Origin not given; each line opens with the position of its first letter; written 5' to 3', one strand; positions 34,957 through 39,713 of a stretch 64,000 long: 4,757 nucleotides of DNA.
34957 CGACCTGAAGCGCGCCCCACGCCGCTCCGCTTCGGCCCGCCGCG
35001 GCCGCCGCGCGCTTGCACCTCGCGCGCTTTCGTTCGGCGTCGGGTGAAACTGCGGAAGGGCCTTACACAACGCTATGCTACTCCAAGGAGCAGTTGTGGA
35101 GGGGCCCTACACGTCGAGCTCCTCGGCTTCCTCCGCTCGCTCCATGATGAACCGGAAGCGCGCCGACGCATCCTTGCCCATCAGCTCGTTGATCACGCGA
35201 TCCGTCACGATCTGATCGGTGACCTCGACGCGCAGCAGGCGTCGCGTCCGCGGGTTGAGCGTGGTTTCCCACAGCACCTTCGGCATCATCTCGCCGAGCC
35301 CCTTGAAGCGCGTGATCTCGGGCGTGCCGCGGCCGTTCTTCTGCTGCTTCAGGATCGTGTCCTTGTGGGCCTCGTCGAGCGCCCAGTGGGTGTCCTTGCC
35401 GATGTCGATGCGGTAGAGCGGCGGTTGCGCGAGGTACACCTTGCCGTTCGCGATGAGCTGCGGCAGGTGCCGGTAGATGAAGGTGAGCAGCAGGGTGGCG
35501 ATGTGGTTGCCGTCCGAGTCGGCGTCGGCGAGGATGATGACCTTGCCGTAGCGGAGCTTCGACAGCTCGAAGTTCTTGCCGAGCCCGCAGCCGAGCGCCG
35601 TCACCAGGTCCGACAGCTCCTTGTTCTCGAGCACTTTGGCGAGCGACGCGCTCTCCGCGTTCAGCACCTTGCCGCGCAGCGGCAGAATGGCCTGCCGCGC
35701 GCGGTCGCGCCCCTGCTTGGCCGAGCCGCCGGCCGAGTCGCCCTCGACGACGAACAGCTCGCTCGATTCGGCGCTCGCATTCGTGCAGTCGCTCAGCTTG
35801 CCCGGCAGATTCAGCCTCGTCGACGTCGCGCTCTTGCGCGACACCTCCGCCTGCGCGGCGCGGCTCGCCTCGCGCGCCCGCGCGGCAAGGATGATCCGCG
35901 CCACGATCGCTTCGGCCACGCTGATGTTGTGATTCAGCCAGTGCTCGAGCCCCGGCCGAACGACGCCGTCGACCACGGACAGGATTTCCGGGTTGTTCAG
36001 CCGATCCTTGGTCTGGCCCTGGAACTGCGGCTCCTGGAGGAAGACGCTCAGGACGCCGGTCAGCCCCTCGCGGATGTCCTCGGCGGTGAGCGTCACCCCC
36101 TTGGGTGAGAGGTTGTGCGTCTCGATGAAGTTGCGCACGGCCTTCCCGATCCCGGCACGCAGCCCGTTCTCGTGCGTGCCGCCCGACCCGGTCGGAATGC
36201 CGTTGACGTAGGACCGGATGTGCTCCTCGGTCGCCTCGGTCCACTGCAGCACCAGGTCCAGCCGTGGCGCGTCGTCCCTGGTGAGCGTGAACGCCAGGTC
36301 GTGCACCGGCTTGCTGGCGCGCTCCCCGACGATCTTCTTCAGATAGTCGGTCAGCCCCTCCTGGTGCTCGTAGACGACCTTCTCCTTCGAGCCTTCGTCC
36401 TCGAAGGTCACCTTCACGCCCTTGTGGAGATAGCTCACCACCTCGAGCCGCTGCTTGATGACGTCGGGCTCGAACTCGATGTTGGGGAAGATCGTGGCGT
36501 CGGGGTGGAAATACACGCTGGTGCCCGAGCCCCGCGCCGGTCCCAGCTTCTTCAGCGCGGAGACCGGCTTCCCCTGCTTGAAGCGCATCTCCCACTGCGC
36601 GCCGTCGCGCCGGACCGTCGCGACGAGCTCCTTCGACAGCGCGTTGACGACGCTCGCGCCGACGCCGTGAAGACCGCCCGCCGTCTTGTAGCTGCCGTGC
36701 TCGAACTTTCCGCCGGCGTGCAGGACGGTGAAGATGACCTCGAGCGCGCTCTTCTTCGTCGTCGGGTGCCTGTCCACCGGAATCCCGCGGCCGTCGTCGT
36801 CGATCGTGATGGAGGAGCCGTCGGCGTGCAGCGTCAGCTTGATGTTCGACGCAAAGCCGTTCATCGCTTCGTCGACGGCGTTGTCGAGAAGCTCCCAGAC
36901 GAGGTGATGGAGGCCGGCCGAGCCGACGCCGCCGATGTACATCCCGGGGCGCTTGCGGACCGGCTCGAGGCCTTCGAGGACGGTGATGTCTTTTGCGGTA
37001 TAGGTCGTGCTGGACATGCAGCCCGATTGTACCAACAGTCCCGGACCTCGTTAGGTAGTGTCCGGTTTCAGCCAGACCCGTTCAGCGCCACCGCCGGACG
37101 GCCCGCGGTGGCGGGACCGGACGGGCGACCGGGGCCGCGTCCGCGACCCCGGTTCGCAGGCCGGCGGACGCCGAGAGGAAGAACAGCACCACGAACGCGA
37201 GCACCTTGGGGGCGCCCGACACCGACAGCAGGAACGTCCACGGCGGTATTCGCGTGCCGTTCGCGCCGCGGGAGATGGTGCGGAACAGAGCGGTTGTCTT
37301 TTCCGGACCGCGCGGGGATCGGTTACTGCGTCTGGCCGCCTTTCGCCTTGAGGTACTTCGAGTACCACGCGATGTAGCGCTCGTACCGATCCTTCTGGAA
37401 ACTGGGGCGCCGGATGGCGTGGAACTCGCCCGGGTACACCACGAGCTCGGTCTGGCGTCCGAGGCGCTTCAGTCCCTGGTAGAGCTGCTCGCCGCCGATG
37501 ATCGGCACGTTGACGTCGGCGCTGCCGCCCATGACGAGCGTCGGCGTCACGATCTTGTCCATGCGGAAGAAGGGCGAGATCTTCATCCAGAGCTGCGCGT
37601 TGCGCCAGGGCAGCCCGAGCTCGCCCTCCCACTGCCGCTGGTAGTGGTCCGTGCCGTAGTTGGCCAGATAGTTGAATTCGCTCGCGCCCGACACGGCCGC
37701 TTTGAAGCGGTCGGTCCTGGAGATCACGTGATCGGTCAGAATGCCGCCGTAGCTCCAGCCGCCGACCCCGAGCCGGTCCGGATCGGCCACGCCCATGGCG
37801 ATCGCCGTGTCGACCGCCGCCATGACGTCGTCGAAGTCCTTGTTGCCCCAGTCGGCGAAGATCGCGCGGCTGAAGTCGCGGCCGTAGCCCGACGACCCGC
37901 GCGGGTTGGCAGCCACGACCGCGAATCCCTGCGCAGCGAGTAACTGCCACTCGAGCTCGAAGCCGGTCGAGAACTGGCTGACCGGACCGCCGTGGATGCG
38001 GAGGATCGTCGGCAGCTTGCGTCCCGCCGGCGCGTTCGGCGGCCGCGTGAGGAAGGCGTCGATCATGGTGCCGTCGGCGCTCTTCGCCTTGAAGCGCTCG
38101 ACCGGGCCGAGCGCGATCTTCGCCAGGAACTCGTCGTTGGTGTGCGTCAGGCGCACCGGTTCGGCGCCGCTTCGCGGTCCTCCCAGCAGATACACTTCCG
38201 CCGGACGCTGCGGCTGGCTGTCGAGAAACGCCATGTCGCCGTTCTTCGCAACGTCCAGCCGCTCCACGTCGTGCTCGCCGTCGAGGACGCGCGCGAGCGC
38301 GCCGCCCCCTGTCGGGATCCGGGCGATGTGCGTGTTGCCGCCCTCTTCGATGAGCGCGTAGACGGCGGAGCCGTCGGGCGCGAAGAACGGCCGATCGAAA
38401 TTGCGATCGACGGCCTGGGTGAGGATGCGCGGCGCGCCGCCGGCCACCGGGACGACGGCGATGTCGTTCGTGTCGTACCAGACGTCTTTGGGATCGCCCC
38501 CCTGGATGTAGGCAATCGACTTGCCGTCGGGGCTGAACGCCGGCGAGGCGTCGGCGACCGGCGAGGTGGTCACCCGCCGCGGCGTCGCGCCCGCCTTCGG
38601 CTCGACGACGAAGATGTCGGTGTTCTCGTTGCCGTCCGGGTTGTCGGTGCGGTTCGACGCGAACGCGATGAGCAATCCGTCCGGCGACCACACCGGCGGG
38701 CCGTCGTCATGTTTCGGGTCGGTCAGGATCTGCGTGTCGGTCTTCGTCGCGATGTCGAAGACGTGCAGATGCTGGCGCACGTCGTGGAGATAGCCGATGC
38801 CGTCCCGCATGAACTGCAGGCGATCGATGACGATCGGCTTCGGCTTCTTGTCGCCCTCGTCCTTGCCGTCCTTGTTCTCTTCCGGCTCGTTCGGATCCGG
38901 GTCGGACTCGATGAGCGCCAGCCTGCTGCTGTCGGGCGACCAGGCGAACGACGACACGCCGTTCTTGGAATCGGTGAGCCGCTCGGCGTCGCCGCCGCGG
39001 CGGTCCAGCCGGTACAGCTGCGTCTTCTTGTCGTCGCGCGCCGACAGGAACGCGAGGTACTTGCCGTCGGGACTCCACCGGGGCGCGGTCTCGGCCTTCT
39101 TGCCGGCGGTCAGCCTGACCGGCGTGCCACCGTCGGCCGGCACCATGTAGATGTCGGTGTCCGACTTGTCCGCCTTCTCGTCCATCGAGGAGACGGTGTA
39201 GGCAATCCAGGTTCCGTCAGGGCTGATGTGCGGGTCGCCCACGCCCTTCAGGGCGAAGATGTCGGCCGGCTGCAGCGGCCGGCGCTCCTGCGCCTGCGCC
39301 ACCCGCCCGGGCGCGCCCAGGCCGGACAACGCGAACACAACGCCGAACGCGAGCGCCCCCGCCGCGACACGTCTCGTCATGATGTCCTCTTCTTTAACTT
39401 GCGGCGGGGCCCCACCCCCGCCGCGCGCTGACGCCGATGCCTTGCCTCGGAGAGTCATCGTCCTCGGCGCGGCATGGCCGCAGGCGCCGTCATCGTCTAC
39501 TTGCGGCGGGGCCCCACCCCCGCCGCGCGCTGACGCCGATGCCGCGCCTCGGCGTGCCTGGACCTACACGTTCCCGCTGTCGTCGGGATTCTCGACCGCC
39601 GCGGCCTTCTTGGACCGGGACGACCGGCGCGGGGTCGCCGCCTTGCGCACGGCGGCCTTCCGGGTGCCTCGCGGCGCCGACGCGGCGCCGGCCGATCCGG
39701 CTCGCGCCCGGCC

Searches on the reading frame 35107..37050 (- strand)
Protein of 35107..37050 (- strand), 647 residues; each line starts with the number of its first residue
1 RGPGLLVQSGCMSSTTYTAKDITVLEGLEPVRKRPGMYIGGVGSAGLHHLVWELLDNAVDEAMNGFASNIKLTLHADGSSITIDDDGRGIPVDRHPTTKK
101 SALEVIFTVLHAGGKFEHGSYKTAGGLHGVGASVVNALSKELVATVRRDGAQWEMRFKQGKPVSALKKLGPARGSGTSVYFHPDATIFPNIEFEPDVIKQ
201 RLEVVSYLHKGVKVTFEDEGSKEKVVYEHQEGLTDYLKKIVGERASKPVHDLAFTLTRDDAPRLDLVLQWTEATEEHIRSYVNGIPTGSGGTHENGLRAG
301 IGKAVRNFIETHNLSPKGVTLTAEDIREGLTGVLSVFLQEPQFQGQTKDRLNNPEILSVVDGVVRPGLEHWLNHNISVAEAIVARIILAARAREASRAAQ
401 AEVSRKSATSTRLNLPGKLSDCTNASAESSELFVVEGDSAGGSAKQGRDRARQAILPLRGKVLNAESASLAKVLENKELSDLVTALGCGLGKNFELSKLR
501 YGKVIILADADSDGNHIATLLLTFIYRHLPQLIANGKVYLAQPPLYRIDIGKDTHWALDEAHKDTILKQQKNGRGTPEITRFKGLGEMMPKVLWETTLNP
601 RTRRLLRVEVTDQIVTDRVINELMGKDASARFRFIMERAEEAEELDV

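Call 53: search_protein_families(library=pfam, proteins=[window:35107-37050:-])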
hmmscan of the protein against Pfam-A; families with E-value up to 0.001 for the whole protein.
window:35107-37050:- (647 aa): 4 families
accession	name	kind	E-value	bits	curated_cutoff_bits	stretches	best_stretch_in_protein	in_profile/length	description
PF00204.31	DNA_gyraseB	-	1e-46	159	27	1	232-400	1-171/173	DNA gyrase B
PF00986.26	DNA_gyraseB_C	-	3.1e-24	85.3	29.8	1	576-636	3-63/63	DNA gyrase B subunit, carboxyl terminus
PF02518.31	HATPase_c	-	1.4e-17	64.6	26.4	1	45-185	4-109/111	Histidine kinase-, DNA gyrase B-, and HSP90-like ATPase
PF01751.28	Toprim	-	9.4e-17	61.4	23.1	1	431-542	1-95/96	Toprim domain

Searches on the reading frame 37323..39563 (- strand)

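Call 53: search_protein_families(library=pfam, proteins=[window:37323-39563:-])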
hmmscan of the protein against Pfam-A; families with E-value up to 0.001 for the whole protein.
window:37323-39563:- (746 aa): 12 families
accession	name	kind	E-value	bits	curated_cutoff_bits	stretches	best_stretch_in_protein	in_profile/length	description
PF00326.27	Peptidase_S9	-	5.7e-51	173.5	22.6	1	535-740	3-212/213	Prolyl oligopeptidase family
PF07676.18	PD40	-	8.9e-32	108.8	20.9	3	149-185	2-38/38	WD40-like Beta Propeller Repeat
PF00930.27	DPPIV_N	-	8.6e-10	38.3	22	0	138-217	262-345/354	Dipeptidyl peptidase IV (DPP IV) N-terminal region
PF02129.25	Peptidase_S15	-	8.9e-10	39.1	23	1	497-630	1-130/262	X-Pro dipeptidyl-peptidase (S15 family)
PF25174.1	Beta-prop_THOC3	-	1.7e-06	27.7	305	1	154-218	87-147/272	THOC3 beta-propeller domain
PF01738.24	DLH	-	6.5e-06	26.3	21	1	541-723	36-194/217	Dienelactone hydrolase family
PF05448.18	AXE1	-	7.6e-06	25.3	21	1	494-672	62-246/321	Acetyl xylan esterase (AXE1)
PF12146.15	Hydrolase_4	-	8.4e-06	25.7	27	0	667-717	186-234/239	Serine aminopeptidase, S33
PF10647.15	Gmad1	-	4.2e-05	23.9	20.5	0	336-442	23-124/251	Lipoprotein LpqB beta-propeller domain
PF00400.38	WD40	-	4.4e-05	24.3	27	0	198-216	9-27/39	WD domain, G-beta repeat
PF07859.19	Abhydrolase_3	-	0.00013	22.2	25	0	577-717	49-208/210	alpha/beta hydrolase fold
PF23414.1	Beta-prop_EML_2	-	0.00065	19.6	90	0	113-216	47-140/266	Echinoderm microtubule-associated protein second beta-propeller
